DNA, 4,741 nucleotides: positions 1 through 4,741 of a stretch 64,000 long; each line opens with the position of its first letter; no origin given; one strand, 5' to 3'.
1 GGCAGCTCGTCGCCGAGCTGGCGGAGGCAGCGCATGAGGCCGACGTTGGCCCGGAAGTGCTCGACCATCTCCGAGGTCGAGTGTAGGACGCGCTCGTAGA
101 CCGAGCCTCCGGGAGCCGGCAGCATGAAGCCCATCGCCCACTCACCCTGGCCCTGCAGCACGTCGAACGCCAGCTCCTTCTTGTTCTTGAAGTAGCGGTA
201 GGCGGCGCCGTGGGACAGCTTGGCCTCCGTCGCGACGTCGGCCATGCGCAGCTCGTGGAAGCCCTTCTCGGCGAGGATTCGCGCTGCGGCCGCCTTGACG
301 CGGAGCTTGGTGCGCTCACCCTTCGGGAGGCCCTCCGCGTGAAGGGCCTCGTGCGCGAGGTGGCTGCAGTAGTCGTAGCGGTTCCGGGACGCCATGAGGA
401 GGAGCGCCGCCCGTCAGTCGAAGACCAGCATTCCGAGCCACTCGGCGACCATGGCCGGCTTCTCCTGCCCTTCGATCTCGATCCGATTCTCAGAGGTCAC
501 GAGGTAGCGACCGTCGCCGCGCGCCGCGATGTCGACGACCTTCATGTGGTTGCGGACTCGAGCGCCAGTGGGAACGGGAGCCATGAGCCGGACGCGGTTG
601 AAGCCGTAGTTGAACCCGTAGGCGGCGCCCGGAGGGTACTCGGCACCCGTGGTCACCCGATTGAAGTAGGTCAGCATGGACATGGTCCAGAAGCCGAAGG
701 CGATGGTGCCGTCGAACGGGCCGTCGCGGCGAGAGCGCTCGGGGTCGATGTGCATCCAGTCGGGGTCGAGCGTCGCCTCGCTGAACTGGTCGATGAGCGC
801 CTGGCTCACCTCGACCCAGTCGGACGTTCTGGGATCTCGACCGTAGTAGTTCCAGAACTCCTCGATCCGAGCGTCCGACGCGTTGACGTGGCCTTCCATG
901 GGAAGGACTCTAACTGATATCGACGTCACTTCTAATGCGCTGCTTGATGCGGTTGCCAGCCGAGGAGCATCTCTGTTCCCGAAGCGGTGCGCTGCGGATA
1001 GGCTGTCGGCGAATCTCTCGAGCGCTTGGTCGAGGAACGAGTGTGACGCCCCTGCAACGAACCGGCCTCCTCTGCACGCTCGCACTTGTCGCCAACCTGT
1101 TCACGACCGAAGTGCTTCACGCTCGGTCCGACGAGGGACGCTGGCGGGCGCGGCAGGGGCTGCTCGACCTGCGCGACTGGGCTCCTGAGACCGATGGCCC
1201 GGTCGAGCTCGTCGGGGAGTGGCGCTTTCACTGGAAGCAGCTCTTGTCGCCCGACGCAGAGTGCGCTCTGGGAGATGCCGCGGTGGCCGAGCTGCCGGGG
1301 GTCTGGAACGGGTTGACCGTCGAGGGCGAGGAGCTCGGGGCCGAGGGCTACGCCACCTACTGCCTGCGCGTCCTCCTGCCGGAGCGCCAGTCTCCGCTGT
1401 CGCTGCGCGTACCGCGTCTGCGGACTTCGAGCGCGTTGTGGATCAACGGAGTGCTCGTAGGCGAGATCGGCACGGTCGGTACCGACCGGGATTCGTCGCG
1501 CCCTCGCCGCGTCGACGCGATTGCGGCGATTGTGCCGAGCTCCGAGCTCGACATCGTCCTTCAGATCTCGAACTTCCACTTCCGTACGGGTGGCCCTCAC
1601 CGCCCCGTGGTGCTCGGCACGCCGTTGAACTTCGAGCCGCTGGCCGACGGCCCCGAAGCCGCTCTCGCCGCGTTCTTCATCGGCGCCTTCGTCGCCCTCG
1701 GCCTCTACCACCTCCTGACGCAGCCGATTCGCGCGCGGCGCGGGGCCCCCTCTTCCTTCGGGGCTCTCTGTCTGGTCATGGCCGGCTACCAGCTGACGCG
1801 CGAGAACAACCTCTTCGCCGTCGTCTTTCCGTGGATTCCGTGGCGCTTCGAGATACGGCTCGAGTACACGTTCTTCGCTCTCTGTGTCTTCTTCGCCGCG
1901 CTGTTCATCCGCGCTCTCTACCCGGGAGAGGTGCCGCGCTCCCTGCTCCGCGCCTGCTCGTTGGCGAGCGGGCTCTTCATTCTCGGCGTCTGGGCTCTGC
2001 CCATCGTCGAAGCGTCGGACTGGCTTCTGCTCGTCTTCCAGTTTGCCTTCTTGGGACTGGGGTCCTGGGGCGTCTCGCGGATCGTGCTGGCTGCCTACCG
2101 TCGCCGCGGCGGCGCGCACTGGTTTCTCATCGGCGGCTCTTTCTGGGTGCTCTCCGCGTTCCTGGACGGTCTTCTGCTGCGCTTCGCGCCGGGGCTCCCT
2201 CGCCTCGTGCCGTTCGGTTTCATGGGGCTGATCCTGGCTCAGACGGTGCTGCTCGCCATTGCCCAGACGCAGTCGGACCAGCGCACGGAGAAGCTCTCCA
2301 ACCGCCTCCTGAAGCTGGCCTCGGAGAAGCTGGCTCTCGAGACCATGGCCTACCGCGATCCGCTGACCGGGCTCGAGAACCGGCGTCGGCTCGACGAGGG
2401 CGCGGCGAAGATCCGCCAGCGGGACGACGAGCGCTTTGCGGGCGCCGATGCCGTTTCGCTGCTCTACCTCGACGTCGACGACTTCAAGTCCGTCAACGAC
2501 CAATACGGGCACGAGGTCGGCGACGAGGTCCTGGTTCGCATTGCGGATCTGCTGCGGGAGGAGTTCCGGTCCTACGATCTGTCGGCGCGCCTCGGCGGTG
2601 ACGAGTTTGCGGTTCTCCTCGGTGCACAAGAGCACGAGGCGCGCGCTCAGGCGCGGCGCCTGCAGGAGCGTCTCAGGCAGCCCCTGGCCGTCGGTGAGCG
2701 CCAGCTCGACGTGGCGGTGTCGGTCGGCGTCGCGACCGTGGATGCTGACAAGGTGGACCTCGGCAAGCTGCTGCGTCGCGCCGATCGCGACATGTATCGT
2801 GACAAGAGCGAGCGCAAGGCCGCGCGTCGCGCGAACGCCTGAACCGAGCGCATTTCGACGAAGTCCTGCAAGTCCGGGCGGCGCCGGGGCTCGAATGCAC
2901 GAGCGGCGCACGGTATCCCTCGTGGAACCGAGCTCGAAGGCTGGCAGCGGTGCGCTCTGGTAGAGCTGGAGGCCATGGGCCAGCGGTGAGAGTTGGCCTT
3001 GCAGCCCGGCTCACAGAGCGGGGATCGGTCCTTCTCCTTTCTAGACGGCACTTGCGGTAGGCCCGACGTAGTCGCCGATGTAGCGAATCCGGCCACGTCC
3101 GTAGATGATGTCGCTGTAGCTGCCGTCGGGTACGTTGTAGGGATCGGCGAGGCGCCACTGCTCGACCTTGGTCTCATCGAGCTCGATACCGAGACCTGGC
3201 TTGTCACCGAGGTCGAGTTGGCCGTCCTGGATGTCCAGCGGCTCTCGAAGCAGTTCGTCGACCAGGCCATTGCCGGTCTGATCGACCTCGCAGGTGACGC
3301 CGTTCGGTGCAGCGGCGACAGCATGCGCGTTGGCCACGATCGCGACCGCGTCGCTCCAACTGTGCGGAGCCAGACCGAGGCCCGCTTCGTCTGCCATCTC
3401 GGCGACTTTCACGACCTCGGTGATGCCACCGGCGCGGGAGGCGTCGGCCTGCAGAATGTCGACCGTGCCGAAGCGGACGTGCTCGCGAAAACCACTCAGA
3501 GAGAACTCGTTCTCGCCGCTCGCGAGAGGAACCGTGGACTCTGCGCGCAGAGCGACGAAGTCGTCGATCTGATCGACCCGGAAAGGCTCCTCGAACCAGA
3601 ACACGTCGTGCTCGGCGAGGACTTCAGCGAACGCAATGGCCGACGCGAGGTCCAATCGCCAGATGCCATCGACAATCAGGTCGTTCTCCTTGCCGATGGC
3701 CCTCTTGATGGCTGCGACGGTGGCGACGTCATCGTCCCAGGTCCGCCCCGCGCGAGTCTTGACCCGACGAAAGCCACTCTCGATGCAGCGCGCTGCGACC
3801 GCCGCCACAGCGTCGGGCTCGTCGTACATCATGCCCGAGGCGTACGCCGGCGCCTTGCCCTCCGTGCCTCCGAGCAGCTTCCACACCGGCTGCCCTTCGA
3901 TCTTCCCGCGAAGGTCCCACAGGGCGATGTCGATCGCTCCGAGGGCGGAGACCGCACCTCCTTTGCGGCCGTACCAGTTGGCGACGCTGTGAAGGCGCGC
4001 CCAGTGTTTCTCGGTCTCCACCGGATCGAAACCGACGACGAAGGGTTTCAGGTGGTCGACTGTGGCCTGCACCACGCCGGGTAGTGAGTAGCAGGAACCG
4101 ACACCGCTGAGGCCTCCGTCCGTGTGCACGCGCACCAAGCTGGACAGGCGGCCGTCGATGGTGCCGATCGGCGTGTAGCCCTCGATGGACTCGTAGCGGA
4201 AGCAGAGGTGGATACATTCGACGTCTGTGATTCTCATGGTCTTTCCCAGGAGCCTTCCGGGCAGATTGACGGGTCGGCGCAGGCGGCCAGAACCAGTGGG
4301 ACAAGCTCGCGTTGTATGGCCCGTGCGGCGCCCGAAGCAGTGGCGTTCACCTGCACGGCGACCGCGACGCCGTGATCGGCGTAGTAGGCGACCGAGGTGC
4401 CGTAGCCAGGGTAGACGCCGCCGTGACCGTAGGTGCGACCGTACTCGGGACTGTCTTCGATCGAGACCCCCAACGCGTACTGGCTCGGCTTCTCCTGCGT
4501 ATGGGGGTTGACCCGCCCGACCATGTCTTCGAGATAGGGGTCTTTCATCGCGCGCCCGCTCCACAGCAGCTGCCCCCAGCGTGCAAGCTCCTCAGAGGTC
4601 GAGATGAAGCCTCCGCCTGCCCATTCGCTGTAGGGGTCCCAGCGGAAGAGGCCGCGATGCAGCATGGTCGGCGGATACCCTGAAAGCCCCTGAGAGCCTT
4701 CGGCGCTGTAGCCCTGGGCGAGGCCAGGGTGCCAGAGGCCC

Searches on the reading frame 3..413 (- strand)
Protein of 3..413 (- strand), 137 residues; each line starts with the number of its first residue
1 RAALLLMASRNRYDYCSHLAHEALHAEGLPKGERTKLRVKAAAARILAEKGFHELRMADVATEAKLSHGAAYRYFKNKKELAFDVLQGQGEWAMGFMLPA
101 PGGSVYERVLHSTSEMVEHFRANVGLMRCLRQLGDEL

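Call 24: search_protein_families(library=pfam, proteins=[window:3-413:-])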
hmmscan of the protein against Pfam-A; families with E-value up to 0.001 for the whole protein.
window:3-413:- (137 aa): 1 family
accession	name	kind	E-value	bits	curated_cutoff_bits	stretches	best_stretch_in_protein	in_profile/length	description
PF00440.29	TetR_N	-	9.3e-13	48.2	24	1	41-83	3-45/47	Bacterial regulatory proteins, tetR family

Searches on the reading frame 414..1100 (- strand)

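Call 24: search_protein_families(library=pfam, proteins=[window:414-1100:-])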
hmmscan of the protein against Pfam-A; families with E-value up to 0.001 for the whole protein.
window:414-1100:- (228 aa): 1 family
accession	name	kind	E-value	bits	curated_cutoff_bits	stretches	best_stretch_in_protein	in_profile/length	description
PF01575.25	MaoC_dehydratas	-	9.8e-14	51.5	27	1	85-195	5-108/123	MaoC like domain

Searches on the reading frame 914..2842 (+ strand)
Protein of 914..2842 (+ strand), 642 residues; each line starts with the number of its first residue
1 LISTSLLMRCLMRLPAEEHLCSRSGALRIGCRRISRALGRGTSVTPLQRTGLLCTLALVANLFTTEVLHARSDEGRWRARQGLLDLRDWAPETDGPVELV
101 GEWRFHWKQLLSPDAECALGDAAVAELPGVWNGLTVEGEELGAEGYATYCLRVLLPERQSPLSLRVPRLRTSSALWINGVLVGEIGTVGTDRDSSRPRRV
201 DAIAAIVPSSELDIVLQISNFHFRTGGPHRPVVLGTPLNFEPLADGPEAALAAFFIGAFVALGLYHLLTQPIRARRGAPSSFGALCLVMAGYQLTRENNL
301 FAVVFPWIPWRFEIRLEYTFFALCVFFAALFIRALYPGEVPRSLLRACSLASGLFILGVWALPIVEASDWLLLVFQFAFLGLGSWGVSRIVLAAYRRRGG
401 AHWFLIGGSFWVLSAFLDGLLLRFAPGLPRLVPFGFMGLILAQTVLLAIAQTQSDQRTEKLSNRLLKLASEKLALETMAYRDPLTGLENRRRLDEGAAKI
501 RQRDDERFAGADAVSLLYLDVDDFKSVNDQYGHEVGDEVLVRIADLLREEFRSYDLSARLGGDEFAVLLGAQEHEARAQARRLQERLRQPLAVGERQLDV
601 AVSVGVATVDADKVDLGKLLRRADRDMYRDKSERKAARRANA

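Call 24: search_protein_families(library=pfam, proteins=[window:914-2842:+])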
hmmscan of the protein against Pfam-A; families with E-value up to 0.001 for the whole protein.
window:914-2842:+ (642 aa): 2 families
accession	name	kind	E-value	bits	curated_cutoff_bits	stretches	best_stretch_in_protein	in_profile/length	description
PF00990.26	GGDEF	-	3.9e-38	131.2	23.8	1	479-635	1-159/161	Diguanylate cyclase, GGDEF domain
PF07695.17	7TMR-DISM_7TM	-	2.1e-16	60.9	29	1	250-448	3-203/205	7TM diverse intracellular signalling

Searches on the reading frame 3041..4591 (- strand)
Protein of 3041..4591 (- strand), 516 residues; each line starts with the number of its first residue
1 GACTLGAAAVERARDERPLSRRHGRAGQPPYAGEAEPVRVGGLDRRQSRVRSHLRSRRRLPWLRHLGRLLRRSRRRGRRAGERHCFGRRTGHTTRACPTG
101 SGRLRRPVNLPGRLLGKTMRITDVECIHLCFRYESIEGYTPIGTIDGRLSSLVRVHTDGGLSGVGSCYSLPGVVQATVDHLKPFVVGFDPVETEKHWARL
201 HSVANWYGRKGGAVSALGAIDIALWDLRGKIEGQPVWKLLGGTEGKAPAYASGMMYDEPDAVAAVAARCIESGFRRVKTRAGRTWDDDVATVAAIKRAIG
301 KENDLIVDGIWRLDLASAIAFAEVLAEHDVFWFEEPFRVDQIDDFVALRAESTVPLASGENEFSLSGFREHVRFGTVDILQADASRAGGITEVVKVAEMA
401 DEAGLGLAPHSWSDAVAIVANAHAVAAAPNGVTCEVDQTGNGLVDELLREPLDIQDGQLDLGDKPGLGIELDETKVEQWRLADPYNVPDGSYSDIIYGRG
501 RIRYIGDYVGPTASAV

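Call 24: search_protein_families(library=pfam, proteins=[window:3041-4591:-])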
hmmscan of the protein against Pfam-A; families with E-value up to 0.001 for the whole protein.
window:3041-4591:- (516 aa): 2 families
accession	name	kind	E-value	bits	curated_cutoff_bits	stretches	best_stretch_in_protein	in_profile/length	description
PF13378.12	MR_MLE_C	-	4.2e-58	197.1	29.4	1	262-474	2-218/219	Enolase C-terminal domain-like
PF02746.21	MR_MLE_N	-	1.7e-15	57.7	22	1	143-241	21-117/117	Mandelate racemase / muconate lactonizing enzyme, N-terminal domain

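Call 73: search_protein_families(library=ncbifam, max_evalue=0.01, proteins=[window:3041-4564:-])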
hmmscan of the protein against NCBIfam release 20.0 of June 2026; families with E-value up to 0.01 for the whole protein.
window:3041-4564:- (507 aa): 16 families
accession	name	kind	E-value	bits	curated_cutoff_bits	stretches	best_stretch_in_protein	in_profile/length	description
NF040866.1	AraD_Arch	equivalog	7.9e-55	186.3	650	1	145-471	38-370/372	arabinonate dehydratase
NF010624.0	PRK14017.1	equivalog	5.4e-54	183.7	311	1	143-470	17-360/382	galactonate dehydratase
NF047820.1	TalGalacDh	equivalog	1.4e-48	165.7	500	1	144-471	41-364/371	L-talarate/galactarate dehydratase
NF043051.1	ManoateDhtManD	equivalog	1.6e-42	145.8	550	2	283-472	195-385/403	D-mannonate dehydratase ManD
NF040790.2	glucon_galact_dh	equivalog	1.3e-39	136.2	750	1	143-472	27-371/390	bifunctional D-gluconate/D-galactonate dehydratase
NF011654.0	PRK15072.1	subfamily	1e-38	133.3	430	2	283-471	196-385/404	D-galactonate dehydratase family protein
NF011968.0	PRK15440.1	equivalog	1e-36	126.7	393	1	167-465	83-386/395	L-rhamnonate dehydratase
TIGR02534.1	mucon_cyclo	subfamily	2.2e-28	99.4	334.95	1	143-471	31-366/368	muconate/chloromuconate family cycloisomerase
NF043002.1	HProlDhtase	equivalog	2.6e-24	85.7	500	1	141-461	33-353/366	cis-3-hydroxy-L-proline dehydratase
TIGR01928.1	menC_lowGC_arch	equivalog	3.9e-16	59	200.65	1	131-396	13-276/325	o-succinylbenzoate synthase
NF042940.1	racemase_DgcA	equivalog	1.2e-13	51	400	1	206-399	83-267/323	N-acetyl-D-Glu racemase DgcA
TIGR03247.1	glucar-dehydr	equivalog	3.2e-13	49.2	828.7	1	250-469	181-404/441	glucarate dehydratase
NF041118.1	A_G_epim_Thtga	equivalog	8.2e-13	48.2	500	1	144-399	34-288/341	L-Ala-D/L-Glu epimerase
NF011708.0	PRK15129.1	equivalog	2.1e-10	40.1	343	1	205-398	85-271/321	L-Ala-D/L-Glu epimerase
NF002782.0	PRK02901.1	equivalog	1.7e-09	37.1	288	1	252-452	92-290/328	o-succinylbenzoate synthase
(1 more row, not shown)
